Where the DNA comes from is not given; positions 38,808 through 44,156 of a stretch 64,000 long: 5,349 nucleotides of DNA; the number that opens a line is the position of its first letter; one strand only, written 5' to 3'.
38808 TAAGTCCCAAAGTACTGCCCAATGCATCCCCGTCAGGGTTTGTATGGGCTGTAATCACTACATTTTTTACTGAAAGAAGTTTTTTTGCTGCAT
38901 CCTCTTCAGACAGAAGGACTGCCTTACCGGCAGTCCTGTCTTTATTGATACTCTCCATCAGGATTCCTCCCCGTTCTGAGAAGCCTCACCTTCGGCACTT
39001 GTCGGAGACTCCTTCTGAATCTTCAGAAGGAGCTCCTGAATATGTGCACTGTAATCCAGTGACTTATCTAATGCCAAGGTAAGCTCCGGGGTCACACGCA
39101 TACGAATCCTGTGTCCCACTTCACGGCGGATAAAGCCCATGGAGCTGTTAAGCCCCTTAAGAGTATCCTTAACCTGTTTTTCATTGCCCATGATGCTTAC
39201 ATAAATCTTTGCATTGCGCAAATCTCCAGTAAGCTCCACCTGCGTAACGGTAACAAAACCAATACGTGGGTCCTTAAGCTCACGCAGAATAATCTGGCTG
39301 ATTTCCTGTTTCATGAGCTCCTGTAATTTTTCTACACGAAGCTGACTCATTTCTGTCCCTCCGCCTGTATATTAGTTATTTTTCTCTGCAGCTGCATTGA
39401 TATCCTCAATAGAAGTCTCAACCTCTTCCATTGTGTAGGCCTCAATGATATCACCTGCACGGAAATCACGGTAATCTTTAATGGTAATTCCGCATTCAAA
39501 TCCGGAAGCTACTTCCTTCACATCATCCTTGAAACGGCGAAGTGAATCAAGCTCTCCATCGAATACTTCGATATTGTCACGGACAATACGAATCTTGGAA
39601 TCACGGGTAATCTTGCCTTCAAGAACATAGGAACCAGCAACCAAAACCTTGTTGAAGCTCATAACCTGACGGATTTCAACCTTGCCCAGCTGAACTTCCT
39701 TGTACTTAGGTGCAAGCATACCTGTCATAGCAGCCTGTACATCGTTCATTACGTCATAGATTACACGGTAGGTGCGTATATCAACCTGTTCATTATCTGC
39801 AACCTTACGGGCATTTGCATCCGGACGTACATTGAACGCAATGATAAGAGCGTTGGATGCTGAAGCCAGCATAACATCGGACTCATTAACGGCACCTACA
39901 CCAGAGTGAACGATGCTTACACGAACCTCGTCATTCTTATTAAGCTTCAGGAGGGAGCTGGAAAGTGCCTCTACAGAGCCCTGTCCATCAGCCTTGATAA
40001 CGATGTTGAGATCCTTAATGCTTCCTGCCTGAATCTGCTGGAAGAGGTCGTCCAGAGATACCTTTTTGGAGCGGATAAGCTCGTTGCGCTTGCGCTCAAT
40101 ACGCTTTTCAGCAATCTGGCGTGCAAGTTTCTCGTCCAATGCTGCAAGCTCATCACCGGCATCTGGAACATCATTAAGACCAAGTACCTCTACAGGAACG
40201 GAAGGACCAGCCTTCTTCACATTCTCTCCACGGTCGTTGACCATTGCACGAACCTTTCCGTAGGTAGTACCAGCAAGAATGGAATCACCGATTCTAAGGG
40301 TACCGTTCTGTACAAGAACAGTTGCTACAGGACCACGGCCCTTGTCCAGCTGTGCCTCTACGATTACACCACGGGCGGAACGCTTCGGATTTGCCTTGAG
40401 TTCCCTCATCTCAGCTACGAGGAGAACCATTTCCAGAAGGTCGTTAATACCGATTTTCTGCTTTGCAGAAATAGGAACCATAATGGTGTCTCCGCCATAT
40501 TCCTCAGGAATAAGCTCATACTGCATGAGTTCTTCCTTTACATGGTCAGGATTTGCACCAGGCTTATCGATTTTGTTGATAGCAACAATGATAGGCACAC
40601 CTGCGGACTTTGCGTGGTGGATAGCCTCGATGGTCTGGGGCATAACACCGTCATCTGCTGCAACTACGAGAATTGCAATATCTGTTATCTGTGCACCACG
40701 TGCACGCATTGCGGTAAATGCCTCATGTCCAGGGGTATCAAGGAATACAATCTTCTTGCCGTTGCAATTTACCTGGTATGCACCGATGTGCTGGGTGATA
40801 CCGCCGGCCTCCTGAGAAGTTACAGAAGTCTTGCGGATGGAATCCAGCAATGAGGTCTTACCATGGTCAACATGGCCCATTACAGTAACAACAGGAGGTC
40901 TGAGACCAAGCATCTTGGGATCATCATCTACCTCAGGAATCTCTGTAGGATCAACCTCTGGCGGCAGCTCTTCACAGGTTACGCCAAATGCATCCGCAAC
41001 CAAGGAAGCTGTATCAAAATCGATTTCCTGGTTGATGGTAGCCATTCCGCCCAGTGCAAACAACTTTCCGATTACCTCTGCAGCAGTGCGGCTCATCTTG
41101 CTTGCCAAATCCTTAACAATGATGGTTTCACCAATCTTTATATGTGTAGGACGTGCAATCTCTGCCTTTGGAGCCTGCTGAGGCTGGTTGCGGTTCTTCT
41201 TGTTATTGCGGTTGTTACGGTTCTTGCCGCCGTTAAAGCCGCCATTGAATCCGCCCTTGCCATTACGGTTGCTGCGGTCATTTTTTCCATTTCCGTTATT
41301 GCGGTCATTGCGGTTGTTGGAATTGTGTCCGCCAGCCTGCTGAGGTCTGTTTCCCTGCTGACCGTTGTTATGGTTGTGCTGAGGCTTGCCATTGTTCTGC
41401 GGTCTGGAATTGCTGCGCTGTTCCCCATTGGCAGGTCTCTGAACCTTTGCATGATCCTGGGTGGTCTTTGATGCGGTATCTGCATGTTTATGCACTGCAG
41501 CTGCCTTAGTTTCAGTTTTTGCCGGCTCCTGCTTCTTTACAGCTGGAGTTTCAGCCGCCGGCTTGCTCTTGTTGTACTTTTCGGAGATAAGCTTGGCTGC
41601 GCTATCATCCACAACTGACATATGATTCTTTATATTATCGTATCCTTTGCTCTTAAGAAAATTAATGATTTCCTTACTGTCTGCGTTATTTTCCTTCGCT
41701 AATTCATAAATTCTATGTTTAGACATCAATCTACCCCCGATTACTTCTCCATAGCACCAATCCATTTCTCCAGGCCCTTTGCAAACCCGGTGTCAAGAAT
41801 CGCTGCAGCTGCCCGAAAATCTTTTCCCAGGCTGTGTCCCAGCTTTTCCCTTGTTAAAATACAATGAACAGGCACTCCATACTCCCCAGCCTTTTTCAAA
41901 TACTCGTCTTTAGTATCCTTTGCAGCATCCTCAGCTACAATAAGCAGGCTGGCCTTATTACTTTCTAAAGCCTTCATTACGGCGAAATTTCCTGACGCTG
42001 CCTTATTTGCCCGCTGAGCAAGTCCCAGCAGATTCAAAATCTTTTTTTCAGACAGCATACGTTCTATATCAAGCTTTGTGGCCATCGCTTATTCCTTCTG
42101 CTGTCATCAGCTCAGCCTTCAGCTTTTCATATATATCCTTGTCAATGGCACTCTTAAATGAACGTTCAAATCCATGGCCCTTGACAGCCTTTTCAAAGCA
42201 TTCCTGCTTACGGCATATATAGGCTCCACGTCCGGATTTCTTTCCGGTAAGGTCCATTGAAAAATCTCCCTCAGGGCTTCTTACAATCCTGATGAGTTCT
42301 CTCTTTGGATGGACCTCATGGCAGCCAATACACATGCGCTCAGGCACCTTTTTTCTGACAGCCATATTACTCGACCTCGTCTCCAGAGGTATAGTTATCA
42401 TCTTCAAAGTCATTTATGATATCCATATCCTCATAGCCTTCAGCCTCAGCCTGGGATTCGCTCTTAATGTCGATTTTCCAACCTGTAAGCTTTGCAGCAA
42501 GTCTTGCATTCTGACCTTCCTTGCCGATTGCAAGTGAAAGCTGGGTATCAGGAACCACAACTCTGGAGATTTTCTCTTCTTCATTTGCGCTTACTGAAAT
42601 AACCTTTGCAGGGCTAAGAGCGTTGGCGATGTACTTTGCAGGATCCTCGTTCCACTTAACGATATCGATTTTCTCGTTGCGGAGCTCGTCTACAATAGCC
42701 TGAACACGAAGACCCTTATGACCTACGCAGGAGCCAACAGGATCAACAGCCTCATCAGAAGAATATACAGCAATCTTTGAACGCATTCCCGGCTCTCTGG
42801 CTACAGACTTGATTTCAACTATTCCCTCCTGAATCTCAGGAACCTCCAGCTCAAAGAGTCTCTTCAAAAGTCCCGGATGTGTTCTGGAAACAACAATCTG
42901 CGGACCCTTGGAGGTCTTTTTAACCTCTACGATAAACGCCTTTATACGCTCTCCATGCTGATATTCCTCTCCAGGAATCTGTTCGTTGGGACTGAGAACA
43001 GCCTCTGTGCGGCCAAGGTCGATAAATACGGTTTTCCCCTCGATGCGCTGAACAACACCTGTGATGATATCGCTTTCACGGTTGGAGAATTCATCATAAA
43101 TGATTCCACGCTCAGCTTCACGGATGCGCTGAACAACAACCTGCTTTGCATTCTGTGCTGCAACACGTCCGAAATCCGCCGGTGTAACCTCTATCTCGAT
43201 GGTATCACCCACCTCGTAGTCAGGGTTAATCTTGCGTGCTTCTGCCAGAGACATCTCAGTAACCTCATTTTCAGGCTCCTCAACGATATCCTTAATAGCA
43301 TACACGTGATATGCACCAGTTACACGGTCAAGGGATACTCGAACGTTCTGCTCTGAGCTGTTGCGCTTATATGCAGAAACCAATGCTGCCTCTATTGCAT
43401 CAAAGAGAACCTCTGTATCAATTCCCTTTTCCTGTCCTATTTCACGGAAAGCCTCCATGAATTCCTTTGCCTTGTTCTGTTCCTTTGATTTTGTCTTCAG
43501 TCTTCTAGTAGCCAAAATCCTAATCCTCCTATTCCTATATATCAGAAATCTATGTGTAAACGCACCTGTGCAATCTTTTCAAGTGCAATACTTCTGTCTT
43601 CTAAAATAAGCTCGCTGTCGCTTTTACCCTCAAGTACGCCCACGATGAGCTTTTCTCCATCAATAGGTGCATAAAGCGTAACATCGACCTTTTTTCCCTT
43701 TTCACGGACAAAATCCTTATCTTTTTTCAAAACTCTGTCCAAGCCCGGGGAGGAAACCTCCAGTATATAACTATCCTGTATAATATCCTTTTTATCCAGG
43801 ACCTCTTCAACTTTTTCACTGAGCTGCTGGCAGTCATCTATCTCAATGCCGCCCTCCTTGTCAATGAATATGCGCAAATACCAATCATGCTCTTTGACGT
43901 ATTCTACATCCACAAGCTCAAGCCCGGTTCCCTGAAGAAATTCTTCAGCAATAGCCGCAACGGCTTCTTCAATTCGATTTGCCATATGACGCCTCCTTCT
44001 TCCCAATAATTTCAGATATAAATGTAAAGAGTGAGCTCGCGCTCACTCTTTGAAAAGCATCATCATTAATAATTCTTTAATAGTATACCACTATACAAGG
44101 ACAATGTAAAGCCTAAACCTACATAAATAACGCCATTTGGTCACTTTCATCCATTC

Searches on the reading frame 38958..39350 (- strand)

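Call 12: search_protein_families(library=ncbifam, proteins=[window:38958-39350:-], max_evalue=0.00001)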
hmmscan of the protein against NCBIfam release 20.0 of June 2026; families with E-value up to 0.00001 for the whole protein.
window:38958-39350:- (130 aa): 8 families
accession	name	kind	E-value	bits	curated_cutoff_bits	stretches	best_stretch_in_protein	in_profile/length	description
NF010388.0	PRK13815.1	equivalog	2.6e-35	121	167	1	5-115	4-114/122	ribosome-binding factor A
TIGR00082.1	rbfA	equivalog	2.5e-34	118.3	51.15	1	3-113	4-114/115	30S ribosome-binding factor RbfA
NF010389.0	PRK13816.1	equivalog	1.4e-19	70.3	196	1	5-118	4-125/131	ribosome-binding factor A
NF001802.0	PRK00521.2-5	equivalog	2.8e-19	69.3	142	1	5-110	18-125/144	30S ribosome-binding factor RbfA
NF010391.0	PRK13818.1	equivalog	8.5e-17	61.5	206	1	6-115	5-115/121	ribosome-binding factor A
NF010390.0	PRK13817.1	equivalog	4e-13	49.8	236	1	1-110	1-108/119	ribosome-binding factor A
NF001806.0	PRK00521.3-4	equivalog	1e-09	38.8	136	1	3-114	4-115/118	30S ribosome-binding factor RbfA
NF001799.0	PRK00521.2-2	equivalog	2.2e-08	34.3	151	1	32-109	41-118/120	30S ribosome-binding factor RbfA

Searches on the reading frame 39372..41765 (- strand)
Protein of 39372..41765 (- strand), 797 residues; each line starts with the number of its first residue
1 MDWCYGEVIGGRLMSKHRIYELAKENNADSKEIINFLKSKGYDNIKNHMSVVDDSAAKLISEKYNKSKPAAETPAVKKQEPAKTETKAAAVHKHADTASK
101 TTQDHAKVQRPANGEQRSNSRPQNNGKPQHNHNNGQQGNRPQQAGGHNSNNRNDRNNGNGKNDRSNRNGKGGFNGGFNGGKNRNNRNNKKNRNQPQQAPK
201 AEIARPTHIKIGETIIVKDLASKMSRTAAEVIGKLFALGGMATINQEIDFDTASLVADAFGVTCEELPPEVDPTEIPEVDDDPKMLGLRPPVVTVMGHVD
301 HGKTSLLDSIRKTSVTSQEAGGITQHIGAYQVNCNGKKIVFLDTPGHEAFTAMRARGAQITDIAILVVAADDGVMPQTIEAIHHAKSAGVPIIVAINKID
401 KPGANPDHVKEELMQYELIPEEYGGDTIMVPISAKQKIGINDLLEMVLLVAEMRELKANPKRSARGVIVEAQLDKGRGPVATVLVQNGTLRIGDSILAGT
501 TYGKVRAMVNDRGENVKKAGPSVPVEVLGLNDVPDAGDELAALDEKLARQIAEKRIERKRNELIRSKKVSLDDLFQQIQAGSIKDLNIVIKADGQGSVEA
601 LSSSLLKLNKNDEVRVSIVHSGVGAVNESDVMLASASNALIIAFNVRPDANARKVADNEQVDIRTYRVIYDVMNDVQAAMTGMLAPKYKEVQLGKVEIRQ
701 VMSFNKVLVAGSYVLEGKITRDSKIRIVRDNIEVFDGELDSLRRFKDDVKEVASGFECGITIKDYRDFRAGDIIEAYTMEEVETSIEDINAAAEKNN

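Call 12: search_protein_families(library=ncbifam, proteins=[window:39372-41765:-], max_evalue=0.00001)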
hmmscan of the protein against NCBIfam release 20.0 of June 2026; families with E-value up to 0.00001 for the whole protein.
window:39372-41765:- (797 aa): 42 families (the best 25 are shown)
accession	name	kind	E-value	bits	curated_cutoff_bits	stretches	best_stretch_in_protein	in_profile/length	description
TIGR00487.1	IF-2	equivalog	1e-251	836.9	424.4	1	206-786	3-586/587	translation initiation factor IF-2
NF003078.0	PRK04004.1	equivalog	1.2e-65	222.3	468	2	287-401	8-140/598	translation initiation factor IF-2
TIGR00491.2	aIF-2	equivalog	4.7e-53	180.5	554.75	2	288-401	2-133/591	translation initiation factor IF-2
NF011418.0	PRK14845.1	equivalog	3.4e-46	157.5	756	2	304-401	475-590/1049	translation initiation factor IF-2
TIGR00231.1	small_GTP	domain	2.7e-35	121.6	42.5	1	291-447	4-162/164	GTP-binding protein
TIGR00475.1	selB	equivalog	8.7e-32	110.5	242.25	1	293-511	3-226/581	selenocysteine-specific translation elongation factor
TIGR01393.1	lepA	equivalog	2.3e-21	75.8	533.9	1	321-498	49-224/595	translation elongation factor 4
TIGR01394.1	TypA_BipA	equivalog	4.1e-20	71.5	757.3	1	293-497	4-234/594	translational GTPase TypA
NF012153.1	tet_protect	equivalog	1.5e-18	66.4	775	1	292-413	26-141/614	tetracycline resistance ribosomal protection protein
TIGR03680.1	eif2g_arch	equivalog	3.5e-17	62.7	514.5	1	337-458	81-205/407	translation initiation factor IF-2 subunit gamma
NF009373.0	PRK12736.1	subfamily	1.3e-16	60.4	452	1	293-496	15-243/394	elongation factor Tu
TIGR00484.1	EF-G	equivalog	1.5e-16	59.7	659.4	1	318-452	56-187/691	elongation factor G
NF003077.0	PRK04000.1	equivalog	1.7e-16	60.4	315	1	337-453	85-202/412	translation initiation factor IF-2 subunit gamma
TIGR00485.1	EF-Tu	equivalog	4e-16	58.8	522.4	1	294-496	16-243/394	elongation factor Tu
NF000766.0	PRK00049.1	subfamily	1.5e-15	57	449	1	293-496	15-245/396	elongation factor Tu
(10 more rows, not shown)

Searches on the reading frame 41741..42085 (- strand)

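Call 12: search_protein_families(library=ncbifam, proteins=[window:41741-42085:-], max_evalue=0.00001)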
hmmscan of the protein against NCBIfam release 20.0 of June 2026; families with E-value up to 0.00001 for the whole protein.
window:41741-42085:- (114 aa): 6 families
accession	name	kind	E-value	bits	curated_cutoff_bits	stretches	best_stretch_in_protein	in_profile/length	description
NF005825.0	PRK07714.1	equivalog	2e-22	79.3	113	1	13-107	3-97/102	YlxQ family RNA-binding protein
NF005585.0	PRK07283.1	equivalog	2.7e-18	65.9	107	1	12-106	3-96/100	YlxQ-related RNA-binding protein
NF004078.0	PRK05583.1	equivalog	2.6e-11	43.5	77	1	14-108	3-97/104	ribosomal protein L7Ae family protein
NF006622.0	PRK09190.1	equivalog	1.9e-10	40.5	184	1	6-108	96-203/227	RNA-binding protein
TIGR03677.1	eL8_ribo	equivalog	1.4e-07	31.5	134.6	1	6-106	5-107/117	50S ribosomal protein L7Ae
NF010125.0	PRK13602.1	equivalog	2.9e-07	30.7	113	1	25-95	8-78/82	50S ribosomal protein L7ae-like protein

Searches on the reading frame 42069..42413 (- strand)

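Call 12: search_protein_families(library=ncbifam, proteins=[window:42069-42413:-], max_evalue=0.00001)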
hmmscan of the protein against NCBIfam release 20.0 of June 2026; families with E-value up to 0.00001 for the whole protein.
window:42069-42413:- (114 aa): 2 families
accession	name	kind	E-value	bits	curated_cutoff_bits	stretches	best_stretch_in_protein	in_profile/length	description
NF047356.1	RNA_bind_RnpM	equivalog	8.3e-36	121.9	80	1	22-102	1-81/82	RNase P modulator RnpM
NF006622.0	PRK09190.1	equivalog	9.5e-16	57.9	184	1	15-91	12-88/227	RNA-binding protein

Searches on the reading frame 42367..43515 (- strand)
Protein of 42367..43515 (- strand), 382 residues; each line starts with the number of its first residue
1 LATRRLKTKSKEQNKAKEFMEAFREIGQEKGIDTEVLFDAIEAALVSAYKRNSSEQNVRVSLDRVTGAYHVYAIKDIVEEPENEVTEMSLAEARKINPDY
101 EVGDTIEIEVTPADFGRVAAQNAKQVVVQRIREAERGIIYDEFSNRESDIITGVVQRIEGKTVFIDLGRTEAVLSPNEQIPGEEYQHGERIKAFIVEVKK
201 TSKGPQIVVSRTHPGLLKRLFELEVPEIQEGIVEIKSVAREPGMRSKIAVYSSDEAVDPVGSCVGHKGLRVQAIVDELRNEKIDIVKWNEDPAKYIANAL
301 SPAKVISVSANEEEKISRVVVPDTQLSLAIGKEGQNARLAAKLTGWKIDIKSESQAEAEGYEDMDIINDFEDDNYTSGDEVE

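Call 12: search_protein_families(library=ncbifam, proteins=[window:42367-43515:-], max_evalue=0.00001)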
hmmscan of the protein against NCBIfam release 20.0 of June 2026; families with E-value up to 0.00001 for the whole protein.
window:42367-43515:- (382 aa): 5 families
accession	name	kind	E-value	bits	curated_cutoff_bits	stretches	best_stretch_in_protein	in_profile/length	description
TIGR01953.1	NusA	equivalog_domain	4.7e-132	440.1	253.4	1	18-355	1-340/340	transcription termination factor NusA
NF006645.0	PRK09202.4-5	equivalog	1.6e-71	241.5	532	1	1-362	1-379/540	transcription termination/antitermination protein NusA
NF006642.0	PRK09202.4-1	equivalog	2.2e-45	155.2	687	1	8-356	7-378/614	transcription termination/antitermination protein NusA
TIGR01952.1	nusA_arch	equivalog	3.6e-13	50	74.35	1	260-352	44-137/141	NusA-like transcription termination signal-binding factor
NF006261.0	PRK08406.1-5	equivalog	1.5e-06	28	231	0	304-353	23-70/173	transcription elongation factor NusA-like protein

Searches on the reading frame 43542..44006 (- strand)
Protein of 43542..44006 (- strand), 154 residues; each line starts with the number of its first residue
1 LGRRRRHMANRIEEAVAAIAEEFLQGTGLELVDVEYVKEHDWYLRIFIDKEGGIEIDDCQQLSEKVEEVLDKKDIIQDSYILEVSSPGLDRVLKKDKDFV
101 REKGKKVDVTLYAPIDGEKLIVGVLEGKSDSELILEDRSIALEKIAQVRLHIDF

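Call 12: search_protein_families(library=ncbifam, proteins=[window:43542-44006:-], max_evalue=0.00001)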
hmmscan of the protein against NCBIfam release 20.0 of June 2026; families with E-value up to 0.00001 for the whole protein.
window:43542-44006:- (154 aa): 27 families (the best 25 are shown)
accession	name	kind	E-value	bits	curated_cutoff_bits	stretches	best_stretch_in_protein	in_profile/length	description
NF000928.0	PRK00092.1-2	equivalog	4.4e-40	137.3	163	1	10-149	3-153/158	ribosome maturation factor RimP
NF000934.0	PRK00092.3-1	equivalog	2.3e-32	112.4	175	1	7-151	5-150/153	ribosome maturation factor RimP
NF011241.0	PRK14647.1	equivalog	1.4e-31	109.4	210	1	12-154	6-159/159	ribosome maturation factor RimP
NF000927.0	PRK00092.1-1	equivalog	3.6e-29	101.8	162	1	12-151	4-148/151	ribosome maturation factor RimP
NF000929.0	PRK00092.2-1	equivalog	6.3e-29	101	147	1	17-138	4-122/153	ribosome maturation factor RimP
NF000932.0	PRK00092.2-5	equivalog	2.8e-26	92.4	185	1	9-139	15-146/200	ribosome maturation factor RimP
NF000935.0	PRK00092.3-3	equivalog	7.4e-26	90.8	187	1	9-150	2-149/153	ribosome maturation factor RimP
NF011231.0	PRK14638.1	equivalog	2.7e-25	88.9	188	1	10-154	4-150/150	ribosome maturation factor RimP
NF011229.0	PRK14636.1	equivalog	1.5e-22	80.2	230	1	16-144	7-138/176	ribosome maturation protein RimP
NF000930.0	PRK00092.2-2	equivalog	1.1e-21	77.4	150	1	8-131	5-123/179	ribosome maturation factor RimP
NF000933.0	PRK00092.2-6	equivalog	7.2e-21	75.2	375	1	14-151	27-165/260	ribosome maturation factor RimP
NF011225.0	PRK14632.1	equivalog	1e-20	74.3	226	1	11-114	5-108/172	ribosome maturation factor RimP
NF000936.0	PRK00092.4-1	equivalog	1e-19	71.2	205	1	22-138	9-122/142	ribosome maturation factor RimP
NF011233.0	PRK14640.1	equivalog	5.2e-19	68.7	268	1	13-126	5-119/152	hypothetical protein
NF011232.0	PRK14639.1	equivalog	2e-17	63.9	193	1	21-126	5-108/141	ribosome maturation factor RimP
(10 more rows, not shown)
